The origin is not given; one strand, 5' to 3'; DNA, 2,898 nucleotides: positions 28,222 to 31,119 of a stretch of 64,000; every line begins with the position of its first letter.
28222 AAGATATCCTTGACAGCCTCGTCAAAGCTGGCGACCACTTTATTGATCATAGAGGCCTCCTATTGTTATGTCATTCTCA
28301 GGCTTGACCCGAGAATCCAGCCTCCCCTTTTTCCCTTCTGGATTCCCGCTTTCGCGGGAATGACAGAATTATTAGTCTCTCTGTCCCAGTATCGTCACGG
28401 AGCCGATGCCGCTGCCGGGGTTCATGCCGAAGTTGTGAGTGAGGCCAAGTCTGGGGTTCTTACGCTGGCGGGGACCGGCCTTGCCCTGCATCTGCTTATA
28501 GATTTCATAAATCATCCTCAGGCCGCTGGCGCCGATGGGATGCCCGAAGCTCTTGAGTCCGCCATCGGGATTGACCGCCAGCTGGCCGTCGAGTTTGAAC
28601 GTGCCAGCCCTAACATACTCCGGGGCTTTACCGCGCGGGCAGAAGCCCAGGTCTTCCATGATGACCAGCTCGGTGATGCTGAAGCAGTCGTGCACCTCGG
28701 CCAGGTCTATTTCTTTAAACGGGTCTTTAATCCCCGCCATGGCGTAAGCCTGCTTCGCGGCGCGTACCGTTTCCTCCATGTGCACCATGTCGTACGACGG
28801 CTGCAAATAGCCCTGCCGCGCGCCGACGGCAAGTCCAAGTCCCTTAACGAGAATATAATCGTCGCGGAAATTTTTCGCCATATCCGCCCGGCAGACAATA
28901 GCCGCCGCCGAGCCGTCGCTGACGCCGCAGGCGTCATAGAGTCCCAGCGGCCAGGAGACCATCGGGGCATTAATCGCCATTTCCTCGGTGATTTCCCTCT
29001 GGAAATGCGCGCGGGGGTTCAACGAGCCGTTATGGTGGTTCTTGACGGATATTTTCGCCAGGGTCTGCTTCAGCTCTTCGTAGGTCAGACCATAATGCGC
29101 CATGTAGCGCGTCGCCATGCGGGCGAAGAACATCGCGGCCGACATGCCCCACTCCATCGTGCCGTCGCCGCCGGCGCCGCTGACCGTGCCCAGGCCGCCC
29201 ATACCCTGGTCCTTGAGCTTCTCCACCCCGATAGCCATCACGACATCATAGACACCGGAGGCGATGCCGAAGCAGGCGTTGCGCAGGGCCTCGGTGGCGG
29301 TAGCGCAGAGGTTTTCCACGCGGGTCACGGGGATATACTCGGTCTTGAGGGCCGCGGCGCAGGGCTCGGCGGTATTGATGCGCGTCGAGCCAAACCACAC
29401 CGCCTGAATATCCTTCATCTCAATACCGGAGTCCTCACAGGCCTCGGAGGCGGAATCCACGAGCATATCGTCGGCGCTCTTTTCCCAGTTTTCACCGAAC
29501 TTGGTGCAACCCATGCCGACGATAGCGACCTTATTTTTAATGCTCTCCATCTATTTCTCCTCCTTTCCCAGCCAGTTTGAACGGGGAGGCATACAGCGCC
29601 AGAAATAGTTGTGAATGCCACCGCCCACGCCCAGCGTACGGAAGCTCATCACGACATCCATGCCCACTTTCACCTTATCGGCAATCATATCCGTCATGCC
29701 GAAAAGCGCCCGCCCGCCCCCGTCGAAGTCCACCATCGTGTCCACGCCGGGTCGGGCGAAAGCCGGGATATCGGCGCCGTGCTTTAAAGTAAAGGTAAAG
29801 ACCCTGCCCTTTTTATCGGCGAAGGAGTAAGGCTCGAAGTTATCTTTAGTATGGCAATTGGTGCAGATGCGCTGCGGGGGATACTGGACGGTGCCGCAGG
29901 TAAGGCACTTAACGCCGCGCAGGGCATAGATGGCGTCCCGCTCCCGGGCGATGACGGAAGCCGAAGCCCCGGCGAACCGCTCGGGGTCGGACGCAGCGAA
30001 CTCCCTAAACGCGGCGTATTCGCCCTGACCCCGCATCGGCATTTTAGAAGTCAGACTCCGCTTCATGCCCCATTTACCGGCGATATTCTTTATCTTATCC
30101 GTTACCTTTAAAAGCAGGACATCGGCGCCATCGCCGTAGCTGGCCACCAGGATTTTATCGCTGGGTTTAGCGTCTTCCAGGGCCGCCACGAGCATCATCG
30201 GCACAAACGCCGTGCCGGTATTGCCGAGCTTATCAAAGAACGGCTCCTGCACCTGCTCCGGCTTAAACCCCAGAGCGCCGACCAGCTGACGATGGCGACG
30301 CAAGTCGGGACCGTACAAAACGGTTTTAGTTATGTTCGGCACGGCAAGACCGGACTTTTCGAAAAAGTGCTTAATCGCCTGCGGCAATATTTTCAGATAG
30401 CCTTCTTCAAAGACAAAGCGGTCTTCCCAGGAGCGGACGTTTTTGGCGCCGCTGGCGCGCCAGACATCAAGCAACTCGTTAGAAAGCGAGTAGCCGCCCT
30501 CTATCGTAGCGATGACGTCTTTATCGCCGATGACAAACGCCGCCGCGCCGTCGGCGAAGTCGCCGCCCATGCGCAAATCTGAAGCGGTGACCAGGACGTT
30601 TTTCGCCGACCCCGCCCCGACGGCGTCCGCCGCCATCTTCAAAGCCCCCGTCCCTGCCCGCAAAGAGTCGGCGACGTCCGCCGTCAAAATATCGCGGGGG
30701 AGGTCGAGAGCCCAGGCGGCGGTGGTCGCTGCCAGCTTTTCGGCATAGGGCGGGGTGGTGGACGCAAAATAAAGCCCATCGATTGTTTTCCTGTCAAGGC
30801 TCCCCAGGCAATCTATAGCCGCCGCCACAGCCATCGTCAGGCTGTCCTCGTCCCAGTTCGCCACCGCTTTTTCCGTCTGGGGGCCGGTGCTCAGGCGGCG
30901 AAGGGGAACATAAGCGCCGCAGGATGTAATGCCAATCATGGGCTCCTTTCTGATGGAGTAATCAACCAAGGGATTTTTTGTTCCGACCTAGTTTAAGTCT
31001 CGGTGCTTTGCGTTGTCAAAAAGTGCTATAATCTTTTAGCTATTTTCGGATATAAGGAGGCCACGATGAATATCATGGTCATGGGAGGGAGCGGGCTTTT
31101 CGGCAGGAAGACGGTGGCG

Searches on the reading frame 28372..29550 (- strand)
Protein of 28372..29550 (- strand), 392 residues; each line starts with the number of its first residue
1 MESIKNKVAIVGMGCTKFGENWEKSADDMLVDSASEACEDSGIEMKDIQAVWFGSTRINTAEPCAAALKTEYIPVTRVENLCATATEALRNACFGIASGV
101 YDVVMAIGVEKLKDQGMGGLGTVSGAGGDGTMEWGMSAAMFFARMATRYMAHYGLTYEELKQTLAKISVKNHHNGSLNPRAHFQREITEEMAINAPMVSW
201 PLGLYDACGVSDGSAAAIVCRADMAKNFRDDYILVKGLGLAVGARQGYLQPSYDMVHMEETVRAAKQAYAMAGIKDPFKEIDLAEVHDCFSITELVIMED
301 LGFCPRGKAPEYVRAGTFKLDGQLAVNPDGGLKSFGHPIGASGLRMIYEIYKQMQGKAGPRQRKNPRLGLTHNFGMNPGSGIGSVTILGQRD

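Call 79: search_protein_families(library=ncbifam, proteins=[window:28372-29550:-], max_evalue=1e-10)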
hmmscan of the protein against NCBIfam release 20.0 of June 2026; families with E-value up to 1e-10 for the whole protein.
window:28372-29550:- (392 aa): 20 families
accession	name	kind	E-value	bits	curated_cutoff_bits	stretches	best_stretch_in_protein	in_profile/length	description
NF004810.0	PRK06157.1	equivalog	3.1e-163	543.6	403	1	2-391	3-398/400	acetyl-CoA acetyltransferase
NF004720.0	PRK06064.1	subfamily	3.2e-109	365.3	420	1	6-388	2-385/389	thiolase domain-containing protein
NF053570.1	AcCoTHIOL_METTL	equivalog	8.5e-92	307.9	600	1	7-380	3-375/385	acetyl-CoA acetyltransferase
NF009228.0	PRK12578.1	subfamily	4.1e-87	292.3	485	1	5-376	2-375/387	thiolase domain-containing protein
NF005704.0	PRK07516.1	subfamily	1.2e-68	231.8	412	1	6-375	2-374/389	thiolase domain-containing protein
NF006102.0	PRK08256.1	subfamily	3.3e-68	230.5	436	1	5-377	2-382/394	lipid-transfer protein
NF004715.0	PRK06059.1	equivalog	9.8e-57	192.7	424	1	5-377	3-389/399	lipid-transfer protein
NF004721.0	PRK06065.1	equivalog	1e-55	189.2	455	1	4-366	8-370/393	thiolase domain-containing protein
NF004982.0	PRK06365.1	equivalog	1.5e-53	182.4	695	2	5-241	15-256/430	thiolase domain-containing protein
NF006180.0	PRK08313.1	subfamily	1.4e-51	175.5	514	1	5-376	3-372/389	thiolase domain-containing protein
NF053628.1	BnzsclthlBbsBGT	equivalog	1.7e-51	175.2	750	1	4-375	3-369/389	benzoylsuccinyl-CoA thiolase subunit BbsB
NF004811.0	PRK06158.1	subfamily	2.1e-51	175.1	421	1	4-377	6-369/384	acetyl-CoA acetyltransferase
NF004936.0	PRK06289.1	equivalog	1.8e-48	165.3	375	1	6-376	3-391/405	acetyl-CoA acetyltransferase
NF004722.0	PRK06066.1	equivalog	8.8e-44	150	516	1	5-376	3-372/385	thiolase domain-containing protein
NF006010.0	PRK08142.1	subfamily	1.5e-43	149.1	462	1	3-390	2-386/388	thiolase domain-containing protein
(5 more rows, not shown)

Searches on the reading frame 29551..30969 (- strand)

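Call 79: search_protein_families(library=ncbifam, proteins=[window:29551-30969:-], max_evalue=1e-10)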
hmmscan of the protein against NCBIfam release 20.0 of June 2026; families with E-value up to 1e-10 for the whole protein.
window:29551-30969:- (472 aa): 5 families
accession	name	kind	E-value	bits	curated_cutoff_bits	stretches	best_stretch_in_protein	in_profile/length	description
NF003274.0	PRK04262.1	equivalog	3.9e-51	174.1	244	1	32-301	40-320/347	hydroxymethylglutaryl-CoA synthase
TIGR00748.1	HMG_CoA_syn_Arc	equivalog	3.5e-38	131.7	353.35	1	32-296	39-314/345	hydroxymethylglutaryl-CoA synthase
TIGR01835.1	HMG-CoA-S_prok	equivalog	6e-13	48.3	360.35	1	31-286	37-312/382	hydroxymethylglutaryl-CoA synthase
NF006829.0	PRK09352.1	subfamily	2.6e-12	46.4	249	1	33-281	43-311/322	beta-ketoacyl-ACP synthase 3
TIGR00747.1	fabH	subfamily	1.1e-11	44.4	292.1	1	33-281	41-312/322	beta-ketoacyl-ACP synthase III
